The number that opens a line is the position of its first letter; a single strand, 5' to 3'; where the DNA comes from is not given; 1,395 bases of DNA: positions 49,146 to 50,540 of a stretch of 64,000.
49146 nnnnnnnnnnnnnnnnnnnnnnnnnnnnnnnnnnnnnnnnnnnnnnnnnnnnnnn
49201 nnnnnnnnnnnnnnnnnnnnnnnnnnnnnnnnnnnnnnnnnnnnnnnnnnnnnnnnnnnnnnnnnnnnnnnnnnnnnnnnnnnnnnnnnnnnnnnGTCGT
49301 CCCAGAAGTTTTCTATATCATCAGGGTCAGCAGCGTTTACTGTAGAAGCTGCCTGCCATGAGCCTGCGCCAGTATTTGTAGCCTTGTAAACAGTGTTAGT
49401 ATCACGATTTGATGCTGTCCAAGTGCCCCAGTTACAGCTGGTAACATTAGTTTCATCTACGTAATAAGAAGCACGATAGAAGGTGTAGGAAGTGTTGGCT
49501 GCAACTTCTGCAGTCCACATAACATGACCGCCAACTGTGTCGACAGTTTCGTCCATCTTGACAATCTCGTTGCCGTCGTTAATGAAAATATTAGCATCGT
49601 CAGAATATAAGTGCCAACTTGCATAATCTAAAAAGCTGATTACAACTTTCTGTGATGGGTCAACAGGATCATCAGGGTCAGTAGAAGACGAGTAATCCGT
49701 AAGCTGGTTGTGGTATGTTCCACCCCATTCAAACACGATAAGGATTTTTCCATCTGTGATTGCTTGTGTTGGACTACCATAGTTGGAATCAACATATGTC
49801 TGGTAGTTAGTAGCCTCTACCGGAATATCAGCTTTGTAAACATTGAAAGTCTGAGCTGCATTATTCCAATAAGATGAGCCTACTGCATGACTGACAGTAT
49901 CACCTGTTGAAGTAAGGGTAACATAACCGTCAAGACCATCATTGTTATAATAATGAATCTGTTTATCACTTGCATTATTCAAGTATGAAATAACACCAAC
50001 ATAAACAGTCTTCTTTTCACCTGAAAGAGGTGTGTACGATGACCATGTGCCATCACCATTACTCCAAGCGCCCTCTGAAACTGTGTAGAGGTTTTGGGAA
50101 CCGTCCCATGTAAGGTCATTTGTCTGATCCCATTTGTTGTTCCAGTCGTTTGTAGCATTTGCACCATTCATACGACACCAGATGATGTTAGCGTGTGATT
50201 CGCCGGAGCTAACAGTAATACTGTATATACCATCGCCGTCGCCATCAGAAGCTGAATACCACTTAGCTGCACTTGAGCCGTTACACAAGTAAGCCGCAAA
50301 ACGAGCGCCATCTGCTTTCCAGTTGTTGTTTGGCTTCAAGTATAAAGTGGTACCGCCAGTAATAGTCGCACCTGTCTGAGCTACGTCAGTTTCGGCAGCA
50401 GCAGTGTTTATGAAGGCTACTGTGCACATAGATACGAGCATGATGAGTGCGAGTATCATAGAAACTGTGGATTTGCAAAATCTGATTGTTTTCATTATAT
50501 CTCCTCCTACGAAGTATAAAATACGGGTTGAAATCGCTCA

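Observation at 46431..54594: Tandem secreted CotH kinases built like amylosome enzymes (CBM26-like modules + kinase + dockerin): candidate extracellular starch- or amylosome-phosphorylating system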

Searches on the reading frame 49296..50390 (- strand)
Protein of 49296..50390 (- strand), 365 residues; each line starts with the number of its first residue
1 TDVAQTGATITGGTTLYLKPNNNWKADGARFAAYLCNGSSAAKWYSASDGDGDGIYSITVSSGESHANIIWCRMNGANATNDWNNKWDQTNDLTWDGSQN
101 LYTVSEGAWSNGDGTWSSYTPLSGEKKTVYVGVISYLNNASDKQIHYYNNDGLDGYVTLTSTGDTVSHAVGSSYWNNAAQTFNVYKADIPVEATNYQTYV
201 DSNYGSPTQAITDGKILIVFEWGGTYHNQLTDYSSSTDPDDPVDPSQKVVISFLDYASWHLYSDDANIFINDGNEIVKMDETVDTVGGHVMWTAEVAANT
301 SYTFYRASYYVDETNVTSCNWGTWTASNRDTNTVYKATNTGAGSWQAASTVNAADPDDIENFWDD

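Call 22: search_solved_structures(query=window:49296-50390:-, max_evalue=10, show_alignments=3)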
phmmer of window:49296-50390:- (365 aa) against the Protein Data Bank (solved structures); distinct sequences matched with E-value up to 10: 4.
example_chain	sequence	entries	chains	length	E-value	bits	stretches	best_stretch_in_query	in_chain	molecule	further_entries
6a7k_A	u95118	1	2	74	0.45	12.9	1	198-248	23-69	Tlr0636 protein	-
6n4v_Af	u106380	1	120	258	0.63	12.5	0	280-321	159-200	Coat protein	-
6hum_S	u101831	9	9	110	0.92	11.9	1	191-248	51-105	Tlr0636 protein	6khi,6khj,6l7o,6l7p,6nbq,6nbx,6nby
2peb_A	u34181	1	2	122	1.3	11.4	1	121-184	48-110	putative dioxygenase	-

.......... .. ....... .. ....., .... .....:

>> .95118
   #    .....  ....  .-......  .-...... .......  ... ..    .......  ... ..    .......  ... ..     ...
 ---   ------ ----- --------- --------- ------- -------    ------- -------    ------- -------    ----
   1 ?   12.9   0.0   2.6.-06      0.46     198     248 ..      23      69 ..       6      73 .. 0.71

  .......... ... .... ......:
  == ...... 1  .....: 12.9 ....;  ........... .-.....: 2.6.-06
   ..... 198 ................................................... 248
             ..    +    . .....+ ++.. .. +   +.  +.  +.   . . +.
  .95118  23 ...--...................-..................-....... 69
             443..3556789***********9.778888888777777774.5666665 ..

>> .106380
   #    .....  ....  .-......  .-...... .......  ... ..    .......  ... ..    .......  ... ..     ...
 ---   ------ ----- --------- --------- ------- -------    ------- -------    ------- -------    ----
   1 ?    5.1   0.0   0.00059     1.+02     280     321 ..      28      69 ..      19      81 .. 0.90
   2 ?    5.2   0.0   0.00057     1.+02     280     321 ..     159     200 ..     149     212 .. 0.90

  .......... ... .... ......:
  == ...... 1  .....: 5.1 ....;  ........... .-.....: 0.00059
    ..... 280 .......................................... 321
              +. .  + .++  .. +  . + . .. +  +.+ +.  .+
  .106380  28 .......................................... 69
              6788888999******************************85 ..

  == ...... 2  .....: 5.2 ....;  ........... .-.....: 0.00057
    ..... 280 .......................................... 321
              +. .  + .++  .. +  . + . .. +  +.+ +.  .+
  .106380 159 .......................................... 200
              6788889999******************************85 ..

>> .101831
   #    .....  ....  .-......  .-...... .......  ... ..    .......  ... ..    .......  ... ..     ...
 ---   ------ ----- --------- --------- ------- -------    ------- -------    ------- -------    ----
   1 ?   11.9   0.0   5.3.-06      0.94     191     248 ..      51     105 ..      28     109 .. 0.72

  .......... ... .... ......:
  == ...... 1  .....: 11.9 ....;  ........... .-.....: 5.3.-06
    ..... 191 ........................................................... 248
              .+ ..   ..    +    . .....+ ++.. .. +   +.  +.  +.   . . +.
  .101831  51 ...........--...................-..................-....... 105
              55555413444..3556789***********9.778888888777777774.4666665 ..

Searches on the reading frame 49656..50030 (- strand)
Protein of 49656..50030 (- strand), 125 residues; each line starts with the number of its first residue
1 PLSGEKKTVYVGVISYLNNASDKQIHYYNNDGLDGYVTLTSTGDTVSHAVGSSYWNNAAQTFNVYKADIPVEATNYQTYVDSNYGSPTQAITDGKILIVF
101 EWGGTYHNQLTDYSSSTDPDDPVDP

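Call 21: search_protein_families(library=pfam, proteins=[window:49656-50030:-], max_evalue=10)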
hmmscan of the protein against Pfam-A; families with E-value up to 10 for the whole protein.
window:49656-50030:- (125 aa): 0 families

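Call 85: search_protein_representatives(protein=window:49671-50030:-)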
Query: 120 residues. Proteins with E-value up to 0.001 (for the whole library): 109; up to 1e-10: 36; up to 1e-30: 3. The best 109 are listed.
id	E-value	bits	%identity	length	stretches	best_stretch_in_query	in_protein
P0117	7.2e-74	262.2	48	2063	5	7-106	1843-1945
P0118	3.0e-56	205.4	43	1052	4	6-83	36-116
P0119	7.7e-45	168.5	47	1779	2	6-115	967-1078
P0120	1.1e-23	100.3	53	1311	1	3-116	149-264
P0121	1.6e-23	99.7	53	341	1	6-114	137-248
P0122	3.2e-23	98.8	47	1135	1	1-117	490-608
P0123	9.6e-22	94.0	46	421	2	6-112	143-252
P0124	2.5e-21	92.7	30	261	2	6-106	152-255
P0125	2.6e-20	89.4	49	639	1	6-114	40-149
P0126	5.7e-20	88.3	38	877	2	4-114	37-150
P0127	1.2e-19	87.3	50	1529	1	6-115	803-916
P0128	3.6e-19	85.7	41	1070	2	6-105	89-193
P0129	6.2e-18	81.7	47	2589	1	6-114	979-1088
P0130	7.9e-18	81.4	46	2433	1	6-111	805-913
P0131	1.5e-17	80.4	44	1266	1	1-117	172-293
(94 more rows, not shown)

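Call 89: search_protein_families(library=pfam, alignment_id=A5, max_evalue=0.0001)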
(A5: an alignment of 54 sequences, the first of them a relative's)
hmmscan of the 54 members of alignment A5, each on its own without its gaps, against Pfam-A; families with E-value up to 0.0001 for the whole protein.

A. member 1, P0118 (1052 aa): 1 family
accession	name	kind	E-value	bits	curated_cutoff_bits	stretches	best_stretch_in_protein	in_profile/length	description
PF16738.10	CBM26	-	1.5e-13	51.1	28.1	1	466-538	1-68/70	Starch-binding module 26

B. families by the number of members that match (of 54 scanned): 15 families
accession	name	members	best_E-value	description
PF16738.10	CBM26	16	2.5e-25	Starch-binding module 26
PF09479.16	Flg_new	10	1.3e-65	Listeria-Bacteroides repeat domain (List_Bact_rpt)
PF18998.6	Flg_new_2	7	1.3e-23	Divergent InlB B-repeat domain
PF00404.24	Dockerin_1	5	1.9e-12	Dockerin type I domain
PF08757.17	CotH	4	2.4e-28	CotH kinase protein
PF24547.1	DUF7601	3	1e-15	Domain of unknown function (DUF7601)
PF03423.18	CBM_25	3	1.2e-07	Carbohydrate binding domain (family 25)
PF00128.31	Alpha-amylase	2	2.3e-12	Alpha amylase, catalytic domain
PF17802.7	SpaA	2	1.1e-06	Prealbumin-like fold domain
PF04886.17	PT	1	4.6e-17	PT disordered repeat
PF19081.6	Ig_7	1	1.8e-14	Ig-like domain CHU_C associated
PF00041.27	fn3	1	8.5e-14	Fibronectin type III domain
PF00149.33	Metallophos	1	5e-09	Calcineurin-like phosphoesterase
PF16561.11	AMPK1_CBM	1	6.9e-07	Glycogen recognition site of AMP-activated protein kinase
PF00112.29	Peptidase_C1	1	3.7e-05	Papain family cysteine protease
